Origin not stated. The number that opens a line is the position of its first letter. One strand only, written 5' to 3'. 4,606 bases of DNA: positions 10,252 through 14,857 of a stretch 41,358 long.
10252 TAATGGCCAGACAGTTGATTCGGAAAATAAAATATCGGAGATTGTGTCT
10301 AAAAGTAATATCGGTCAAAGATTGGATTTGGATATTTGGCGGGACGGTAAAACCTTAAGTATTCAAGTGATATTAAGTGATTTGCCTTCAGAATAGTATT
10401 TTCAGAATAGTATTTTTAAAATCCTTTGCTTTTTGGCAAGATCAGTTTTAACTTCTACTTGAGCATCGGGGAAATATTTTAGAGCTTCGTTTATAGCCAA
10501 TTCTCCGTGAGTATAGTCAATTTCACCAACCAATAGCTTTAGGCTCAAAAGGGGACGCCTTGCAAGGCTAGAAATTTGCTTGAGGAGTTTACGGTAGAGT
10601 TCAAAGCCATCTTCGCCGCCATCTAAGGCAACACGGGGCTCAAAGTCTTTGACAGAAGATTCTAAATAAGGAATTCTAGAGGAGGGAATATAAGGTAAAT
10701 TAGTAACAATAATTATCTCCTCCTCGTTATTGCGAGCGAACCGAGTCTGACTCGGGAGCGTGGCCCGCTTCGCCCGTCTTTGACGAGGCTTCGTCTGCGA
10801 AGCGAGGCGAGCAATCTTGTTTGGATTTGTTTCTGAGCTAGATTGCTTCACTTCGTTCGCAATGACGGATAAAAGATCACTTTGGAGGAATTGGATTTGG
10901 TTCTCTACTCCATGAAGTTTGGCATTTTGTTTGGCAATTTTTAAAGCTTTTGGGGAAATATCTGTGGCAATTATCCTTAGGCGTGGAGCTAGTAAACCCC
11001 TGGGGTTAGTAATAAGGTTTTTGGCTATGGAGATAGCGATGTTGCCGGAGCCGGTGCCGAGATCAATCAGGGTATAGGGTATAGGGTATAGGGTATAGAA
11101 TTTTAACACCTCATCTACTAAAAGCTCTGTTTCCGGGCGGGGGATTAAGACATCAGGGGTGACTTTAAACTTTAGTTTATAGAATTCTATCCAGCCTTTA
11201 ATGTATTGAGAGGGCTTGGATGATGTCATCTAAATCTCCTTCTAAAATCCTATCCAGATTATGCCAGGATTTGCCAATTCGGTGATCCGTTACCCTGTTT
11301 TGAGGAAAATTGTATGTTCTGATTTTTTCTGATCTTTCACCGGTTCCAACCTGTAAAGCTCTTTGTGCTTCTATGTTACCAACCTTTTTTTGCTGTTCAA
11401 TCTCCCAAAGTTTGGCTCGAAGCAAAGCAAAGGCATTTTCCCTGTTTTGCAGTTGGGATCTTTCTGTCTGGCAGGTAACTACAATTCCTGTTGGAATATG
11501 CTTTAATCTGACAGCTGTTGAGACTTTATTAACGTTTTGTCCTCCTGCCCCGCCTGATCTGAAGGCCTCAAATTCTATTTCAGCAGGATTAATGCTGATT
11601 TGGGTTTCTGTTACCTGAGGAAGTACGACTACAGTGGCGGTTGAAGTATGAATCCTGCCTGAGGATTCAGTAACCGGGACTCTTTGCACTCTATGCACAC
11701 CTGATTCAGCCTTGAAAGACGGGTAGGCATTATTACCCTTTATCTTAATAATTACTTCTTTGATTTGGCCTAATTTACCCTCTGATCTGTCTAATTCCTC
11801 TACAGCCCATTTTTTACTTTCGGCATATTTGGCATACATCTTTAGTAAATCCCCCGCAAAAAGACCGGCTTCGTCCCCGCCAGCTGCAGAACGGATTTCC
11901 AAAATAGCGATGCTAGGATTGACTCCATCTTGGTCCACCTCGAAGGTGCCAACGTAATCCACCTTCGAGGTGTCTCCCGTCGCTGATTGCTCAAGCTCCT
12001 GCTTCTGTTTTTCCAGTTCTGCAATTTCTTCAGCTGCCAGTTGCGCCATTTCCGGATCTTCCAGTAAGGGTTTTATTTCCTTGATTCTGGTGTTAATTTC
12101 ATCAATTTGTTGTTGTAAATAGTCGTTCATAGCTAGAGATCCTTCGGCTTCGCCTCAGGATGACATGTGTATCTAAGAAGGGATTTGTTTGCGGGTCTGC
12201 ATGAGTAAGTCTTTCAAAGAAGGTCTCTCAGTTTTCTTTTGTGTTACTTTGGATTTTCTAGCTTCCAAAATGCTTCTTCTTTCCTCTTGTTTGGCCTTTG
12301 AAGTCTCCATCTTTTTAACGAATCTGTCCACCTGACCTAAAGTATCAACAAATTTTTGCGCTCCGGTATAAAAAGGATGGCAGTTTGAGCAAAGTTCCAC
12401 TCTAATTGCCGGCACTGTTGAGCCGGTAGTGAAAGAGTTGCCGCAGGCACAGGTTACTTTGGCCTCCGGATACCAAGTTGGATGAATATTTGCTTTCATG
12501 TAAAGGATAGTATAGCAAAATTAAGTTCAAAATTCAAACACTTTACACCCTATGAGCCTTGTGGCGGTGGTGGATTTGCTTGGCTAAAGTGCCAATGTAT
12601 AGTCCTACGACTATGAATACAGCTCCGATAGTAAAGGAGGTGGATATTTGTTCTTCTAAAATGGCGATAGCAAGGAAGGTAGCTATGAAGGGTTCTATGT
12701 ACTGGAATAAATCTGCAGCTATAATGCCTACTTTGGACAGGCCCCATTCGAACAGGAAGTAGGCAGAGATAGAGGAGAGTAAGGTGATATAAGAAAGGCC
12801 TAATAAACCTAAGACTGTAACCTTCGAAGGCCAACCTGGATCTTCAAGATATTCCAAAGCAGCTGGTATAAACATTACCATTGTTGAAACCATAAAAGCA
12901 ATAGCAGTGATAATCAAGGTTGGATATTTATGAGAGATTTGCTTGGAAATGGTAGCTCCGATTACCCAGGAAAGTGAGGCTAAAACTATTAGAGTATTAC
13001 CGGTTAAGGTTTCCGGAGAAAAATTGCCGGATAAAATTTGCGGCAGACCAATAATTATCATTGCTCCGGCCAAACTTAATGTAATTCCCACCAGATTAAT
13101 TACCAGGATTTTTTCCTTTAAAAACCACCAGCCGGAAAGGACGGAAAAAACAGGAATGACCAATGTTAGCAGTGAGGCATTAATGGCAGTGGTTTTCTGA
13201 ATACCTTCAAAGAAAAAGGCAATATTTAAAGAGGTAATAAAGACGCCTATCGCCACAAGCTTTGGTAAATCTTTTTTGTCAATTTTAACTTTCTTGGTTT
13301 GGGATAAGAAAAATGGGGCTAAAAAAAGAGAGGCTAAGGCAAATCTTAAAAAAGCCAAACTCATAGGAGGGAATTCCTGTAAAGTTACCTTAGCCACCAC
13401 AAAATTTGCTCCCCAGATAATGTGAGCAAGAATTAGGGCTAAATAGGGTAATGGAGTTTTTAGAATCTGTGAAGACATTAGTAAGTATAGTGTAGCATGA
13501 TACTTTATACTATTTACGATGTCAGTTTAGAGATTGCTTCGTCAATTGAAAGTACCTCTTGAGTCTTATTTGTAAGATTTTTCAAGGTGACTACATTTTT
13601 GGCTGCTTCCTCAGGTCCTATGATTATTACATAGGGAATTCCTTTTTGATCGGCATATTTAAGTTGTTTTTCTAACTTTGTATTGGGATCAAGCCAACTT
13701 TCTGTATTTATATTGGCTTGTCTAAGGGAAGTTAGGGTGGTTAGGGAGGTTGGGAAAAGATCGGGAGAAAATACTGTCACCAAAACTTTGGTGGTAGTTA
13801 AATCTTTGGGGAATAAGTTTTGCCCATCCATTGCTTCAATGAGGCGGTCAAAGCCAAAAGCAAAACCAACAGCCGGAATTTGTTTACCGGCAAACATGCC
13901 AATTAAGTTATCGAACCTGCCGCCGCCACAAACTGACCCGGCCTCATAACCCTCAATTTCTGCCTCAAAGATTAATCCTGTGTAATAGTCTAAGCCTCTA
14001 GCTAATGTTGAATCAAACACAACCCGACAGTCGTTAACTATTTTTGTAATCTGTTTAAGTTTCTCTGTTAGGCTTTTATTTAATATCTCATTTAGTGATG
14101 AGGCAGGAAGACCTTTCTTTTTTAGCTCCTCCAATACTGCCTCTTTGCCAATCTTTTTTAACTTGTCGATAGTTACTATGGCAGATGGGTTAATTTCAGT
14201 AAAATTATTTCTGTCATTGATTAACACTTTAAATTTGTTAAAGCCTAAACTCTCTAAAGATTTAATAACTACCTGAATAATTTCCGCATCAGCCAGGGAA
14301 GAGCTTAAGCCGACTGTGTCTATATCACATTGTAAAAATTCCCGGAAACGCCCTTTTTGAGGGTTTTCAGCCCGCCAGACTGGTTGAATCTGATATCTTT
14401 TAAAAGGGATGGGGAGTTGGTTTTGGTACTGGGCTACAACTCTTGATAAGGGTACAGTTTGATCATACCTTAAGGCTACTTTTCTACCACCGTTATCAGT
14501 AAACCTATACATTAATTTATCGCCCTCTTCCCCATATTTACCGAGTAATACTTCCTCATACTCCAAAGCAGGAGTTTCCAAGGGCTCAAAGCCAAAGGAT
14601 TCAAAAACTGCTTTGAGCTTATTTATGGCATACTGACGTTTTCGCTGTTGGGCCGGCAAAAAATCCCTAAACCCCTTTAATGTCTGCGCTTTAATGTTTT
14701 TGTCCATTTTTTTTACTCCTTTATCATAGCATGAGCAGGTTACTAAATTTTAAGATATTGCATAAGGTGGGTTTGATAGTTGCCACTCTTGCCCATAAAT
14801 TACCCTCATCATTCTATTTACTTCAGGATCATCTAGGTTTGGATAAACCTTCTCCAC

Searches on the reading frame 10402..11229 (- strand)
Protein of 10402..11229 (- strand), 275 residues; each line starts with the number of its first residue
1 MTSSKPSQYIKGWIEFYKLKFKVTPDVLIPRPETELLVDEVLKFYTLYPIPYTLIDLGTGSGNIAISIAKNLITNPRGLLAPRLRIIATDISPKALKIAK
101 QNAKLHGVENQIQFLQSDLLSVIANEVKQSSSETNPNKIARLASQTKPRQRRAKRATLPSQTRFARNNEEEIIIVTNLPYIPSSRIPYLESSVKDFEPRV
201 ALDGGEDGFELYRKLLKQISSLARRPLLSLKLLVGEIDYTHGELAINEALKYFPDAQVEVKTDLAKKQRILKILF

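Call 22: search_protein_families(library=pfam, proteins=[window:10402-11229:-], max_evalue=0.001)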
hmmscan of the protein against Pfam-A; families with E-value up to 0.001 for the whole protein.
window:10402-11229:- (275 aa): 10 families
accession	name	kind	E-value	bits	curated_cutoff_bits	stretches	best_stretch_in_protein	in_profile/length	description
PF13847.12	Methyltransf_31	-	6.1e-10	39.4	27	1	53-125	6-68/145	Methyltransferase domain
PF05175.20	MTS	-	2.2e-06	27.9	23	1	53-124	34-95/170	Methyltransferase small domain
PF13649.12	Methyltransf_25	-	2.9e-06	28.3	27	1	55-121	2-57/97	Methyltransferase domain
PF06325.19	PrmA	-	5.2e-06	26.6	22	1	53-121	164-223/296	Ribosomal protein L11 methyltransferase (PrmA)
PF08242.18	Methyltransf_12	-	1.6e-05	26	30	1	55-119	1-58/98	Methyltransferase domain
PF01209.24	Ubie_methyltran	-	4.9e-05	23.2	20.1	1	52-118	49-106/233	ubiE/COQ5 methyltransferase family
PF09445.16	Methyltransf_15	-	0.00011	22.2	22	1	55-125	5-64/165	RNA cap guanine-N2 methyltransferase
PF01170.24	UPF0020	-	0.00024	21.3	22.3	0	82-123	75-116/197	RMKL-like, methyltransferase domain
PF02475.24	TRM5-TYW2_MTfase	-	0.00036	21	28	1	55-122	41-99/164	TRM5/TYW2 methyltransferase domain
PF12847.13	Methyltransf_18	-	0.00037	21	27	1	52-126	16-81/151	Methyltransferase domain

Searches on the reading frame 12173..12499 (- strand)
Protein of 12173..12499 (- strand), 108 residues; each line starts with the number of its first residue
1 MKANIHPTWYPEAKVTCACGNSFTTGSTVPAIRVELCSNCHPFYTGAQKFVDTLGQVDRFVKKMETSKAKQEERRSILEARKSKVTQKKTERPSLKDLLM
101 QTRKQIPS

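Call 22: search_protein_families(library=pfam, proteins=[window:12173-12499:-], max_evalue=0.001)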
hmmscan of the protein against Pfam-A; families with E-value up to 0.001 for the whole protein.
window:12173-12499:- (108 aa): 1 family
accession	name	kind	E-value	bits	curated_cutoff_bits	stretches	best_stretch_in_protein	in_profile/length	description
PF01197.23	Ribosomal_L31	-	2e-28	98.8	27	1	1-63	1-63/65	Ribosomal protein L31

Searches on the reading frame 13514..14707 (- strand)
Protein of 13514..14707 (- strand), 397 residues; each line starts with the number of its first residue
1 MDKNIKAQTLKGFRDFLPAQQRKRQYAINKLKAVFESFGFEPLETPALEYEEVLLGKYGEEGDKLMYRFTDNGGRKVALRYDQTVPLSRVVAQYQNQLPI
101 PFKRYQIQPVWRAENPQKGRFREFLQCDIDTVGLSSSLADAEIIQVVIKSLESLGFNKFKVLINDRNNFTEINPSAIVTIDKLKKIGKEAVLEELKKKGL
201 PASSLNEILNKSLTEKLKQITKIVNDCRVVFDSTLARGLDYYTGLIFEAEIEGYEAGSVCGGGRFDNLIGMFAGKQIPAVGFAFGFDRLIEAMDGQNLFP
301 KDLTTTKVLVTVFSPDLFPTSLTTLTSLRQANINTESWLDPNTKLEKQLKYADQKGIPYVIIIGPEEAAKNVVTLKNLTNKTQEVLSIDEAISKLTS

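Call 22: search_protein_families(library=pfam, proteins=[window:13514-14707:-], max_evalue=0.001)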
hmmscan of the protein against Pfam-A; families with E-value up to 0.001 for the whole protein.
window:13514-14707:- (397 aa): 4 families
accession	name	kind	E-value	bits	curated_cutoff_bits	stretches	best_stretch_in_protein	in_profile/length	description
PF13393.11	tRNA-synt_His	-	1.7e-45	156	25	2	12-173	1-160/308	Histidyl-tRNA synthetase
PF03129.25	HGTP_anticodon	-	3.6e-16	59.5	21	1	308-396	2-92/94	Anticodon binding domain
PF00587.30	tRNA-synt_2b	-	1.4e-07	32.2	29.3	1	67-180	1-110/179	tRNA synthetase class II core domain (G, H, P, S and T)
PF00152.25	tRNA-synt_2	-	7.4e-07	29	25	1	17-148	18-134/308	tRNA synthetases class II (D, K and N)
